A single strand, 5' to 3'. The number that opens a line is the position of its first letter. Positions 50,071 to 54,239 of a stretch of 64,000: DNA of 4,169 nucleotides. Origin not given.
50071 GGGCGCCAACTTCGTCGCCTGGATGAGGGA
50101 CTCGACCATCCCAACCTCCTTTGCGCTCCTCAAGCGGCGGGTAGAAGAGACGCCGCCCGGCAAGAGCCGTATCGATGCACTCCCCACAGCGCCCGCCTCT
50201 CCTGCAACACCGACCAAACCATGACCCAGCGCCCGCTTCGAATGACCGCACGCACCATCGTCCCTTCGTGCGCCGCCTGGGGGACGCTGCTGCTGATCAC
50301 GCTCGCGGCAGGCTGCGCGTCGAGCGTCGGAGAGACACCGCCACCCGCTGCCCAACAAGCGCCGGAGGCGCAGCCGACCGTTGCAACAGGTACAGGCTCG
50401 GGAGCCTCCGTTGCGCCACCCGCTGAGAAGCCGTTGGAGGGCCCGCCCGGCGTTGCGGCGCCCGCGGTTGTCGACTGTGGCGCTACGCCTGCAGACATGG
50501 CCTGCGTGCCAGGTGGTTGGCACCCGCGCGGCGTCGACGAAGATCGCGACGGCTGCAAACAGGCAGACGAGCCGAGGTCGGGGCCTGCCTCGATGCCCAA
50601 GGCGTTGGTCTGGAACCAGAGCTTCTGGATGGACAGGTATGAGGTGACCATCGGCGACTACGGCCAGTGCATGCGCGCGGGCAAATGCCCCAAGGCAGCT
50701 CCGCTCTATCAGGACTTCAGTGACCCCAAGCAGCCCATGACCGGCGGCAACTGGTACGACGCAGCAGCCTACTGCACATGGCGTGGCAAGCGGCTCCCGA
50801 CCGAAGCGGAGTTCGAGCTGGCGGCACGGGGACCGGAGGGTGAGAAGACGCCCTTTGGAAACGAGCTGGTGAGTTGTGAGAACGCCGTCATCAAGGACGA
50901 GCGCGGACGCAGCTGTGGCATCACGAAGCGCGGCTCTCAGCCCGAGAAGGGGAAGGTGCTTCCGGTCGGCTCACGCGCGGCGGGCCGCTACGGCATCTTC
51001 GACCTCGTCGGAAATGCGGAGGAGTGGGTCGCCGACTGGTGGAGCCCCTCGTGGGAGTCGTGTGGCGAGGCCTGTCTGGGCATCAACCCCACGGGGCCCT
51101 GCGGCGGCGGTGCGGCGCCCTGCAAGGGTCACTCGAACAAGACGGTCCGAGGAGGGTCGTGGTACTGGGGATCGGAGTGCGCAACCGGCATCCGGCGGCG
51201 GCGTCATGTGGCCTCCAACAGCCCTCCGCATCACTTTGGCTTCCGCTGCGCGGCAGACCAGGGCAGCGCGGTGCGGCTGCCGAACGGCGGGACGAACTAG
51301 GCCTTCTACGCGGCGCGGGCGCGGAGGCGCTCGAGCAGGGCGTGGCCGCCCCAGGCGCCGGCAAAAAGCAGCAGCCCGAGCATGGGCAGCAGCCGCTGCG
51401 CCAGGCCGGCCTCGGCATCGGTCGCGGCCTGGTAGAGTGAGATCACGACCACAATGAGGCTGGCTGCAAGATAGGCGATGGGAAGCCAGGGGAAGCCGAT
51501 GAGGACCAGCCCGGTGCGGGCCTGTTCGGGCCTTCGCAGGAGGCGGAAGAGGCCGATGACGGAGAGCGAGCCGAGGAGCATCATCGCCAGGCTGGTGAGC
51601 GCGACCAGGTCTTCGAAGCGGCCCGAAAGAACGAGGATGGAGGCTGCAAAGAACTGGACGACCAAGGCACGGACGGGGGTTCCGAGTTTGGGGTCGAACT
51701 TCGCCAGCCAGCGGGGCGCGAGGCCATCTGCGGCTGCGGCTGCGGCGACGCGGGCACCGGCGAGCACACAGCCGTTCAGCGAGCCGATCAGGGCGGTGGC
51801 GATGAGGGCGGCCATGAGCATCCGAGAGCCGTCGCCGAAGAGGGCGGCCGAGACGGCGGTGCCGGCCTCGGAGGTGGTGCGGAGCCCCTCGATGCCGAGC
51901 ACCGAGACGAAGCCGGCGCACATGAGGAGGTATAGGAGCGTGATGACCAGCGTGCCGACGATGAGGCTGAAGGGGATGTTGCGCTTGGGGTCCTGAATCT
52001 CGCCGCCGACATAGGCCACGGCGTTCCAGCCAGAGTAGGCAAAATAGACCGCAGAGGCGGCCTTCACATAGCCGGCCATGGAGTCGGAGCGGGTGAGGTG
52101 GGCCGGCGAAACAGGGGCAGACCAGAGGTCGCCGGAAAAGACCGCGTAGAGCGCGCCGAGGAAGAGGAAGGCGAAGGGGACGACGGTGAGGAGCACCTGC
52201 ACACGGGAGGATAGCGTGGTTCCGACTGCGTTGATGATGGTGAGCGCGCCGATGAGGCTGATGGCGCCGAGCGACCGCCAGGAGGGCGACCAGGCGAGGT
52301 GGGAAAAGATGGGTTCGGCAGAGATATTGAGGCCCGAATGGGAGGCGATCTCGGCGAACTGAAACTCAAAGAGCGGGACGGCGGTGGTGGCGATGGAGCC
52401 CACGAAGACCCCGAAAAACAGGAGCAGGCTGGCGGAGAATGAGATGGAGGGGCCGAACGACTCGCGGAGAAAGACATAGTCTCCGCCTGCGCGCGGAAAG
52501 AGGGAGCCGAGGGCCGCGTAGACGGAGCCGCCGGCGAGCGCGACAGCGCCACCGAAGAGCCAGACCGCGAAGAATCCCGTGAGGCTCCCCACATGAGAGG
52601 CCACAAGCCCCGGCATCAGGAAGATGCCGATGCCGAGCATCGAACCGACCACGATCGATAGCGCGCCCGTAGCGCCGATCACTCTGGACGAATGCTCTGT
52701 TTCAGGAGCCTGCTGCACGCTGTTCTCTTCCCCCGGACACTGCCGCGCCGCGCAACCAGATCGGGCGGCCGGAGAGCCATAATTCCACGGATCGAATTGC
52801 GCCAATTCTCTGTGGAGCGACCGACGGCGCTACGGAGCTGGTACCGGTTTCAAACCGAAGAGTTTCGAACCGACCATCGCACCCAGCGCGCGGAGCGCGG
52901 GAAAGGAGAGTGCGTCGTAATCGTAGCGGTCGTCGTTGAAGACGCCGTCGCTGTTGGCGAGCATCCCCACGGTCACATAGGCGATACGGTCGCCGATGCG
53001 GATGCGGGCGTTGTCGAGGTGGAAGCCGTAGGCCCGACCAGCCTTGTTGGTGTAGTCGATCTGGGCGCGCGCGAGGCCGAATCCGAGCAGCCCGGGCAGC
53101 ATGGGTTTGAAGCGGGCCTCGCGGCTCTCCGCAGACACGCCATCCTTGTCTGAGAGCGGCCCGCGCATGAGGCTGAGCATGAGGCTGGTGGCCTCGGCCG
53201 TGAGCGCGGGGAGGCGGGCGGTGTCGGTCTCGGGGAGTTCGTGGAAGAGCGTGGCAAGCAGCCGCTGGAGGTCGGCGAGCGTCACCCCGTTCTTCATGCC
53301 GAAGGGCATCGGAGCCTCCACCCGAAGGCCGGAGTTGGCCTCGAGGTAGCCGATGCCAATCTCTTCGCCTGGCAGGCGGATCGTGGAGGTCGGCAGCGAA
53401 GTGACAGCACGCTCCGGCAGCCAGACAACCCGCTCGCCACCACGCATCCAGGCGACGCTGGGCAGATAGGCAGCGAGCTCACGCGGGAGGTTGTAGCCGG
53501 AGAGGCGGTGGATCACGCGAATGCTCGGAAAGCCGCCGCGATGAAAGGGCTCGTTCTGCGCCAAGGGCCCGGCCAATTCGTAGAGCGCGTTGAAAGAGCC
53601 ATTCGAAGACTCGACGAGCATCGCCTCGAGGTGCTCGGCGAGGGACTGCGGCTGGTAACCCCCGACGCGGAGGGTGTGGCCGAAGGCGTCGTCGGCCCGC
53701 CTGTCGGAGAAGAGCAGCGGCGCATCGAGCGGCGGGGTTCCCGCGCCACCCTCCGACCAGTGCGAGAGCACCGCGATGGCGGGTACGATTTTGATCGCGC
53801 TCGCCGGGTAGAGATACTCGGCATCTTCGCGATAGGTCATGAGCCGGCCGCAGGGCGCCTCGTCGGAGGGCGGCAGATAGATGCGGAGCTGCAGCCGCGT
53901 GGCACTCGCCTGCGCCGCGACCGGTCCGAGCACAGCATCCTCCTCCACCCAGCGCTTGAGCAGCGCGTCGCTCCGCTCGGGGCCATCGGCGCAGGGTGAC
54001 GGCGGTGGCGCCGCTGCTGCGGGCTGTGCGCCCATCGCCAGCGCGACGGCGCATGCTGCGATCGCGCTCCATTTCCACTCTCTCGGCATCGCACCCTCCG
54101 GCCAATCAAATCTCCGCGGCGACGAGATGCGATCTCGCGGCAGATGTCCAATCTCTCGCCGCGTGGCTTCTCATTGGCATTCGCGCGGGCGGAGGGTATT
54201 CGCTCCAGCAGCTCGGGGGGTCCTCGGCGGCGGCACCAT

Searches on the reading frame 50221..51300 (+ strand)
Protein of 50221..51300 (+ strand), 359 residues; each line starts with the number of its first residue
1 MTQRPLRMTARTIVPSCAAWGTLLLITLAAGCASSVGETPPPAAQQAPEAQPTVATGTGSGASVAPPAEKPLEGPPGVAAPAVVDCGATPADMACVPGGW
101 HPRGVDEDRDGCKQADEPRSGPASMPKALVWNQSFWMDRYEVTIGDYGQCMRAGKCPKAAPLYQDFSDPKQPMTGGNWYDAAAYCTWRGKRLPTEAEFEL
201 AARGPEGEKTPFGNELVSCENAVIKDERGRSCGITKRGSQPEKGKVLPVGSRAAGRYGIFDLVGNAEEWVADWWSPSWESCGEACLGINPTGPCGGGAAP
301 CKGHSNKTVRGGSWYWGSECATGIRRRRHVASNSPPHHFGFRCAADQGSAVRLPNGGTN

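Call 15: search_protein_families(library=pfam, proteins=[window:50221-51300:+], max_evalue=0.01)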
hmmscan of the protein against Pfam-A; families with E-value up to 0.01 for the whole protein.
window:50221-51300:+ (359 aa): 1 family
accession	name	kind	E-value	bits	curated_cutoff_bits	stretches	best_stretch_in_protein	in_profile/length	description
PF03781.23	FGE-sulfatase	-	2.3e-37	129.5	23.3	1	91-344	3-254/255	Sulfatase-modifying factor enzyme 1-like domain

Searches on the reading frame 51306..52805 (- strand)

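Call 15: search_protein_families(library=pfam, proteins=[window:51306-52805:-], max_evalue=0.01)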
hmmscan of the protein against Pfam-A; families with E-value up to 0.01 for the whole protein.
window:51306-52805:- (499 aa): 2 families
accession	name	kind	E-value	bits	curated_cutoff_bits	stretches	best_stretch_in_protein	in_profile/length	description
PF13520.12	AA_permease_2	-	6.6e-45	154.2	27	1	47-456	5-402/427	Amino acid permease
PF00324.27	AA_permease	-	6.8e-32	111.2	24.6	1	48-490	2-459/470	Amino acid permease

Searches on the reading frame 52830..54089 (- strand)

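Call 15: search_protein_families(library=pfam, proteins=[window:52830-54089:-], max_evalue=0.01)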
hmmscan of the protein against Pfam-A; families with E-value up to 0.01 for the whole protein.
window:52830-54089:- (419 aa): 1 family
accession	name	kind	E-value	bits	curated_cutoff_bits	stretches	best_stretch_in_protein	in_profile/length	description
PF13354.11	Beta-lactamase2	-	6.9e-05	22.7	22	1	89-282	17-147/214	Beta-lactamase enzyme family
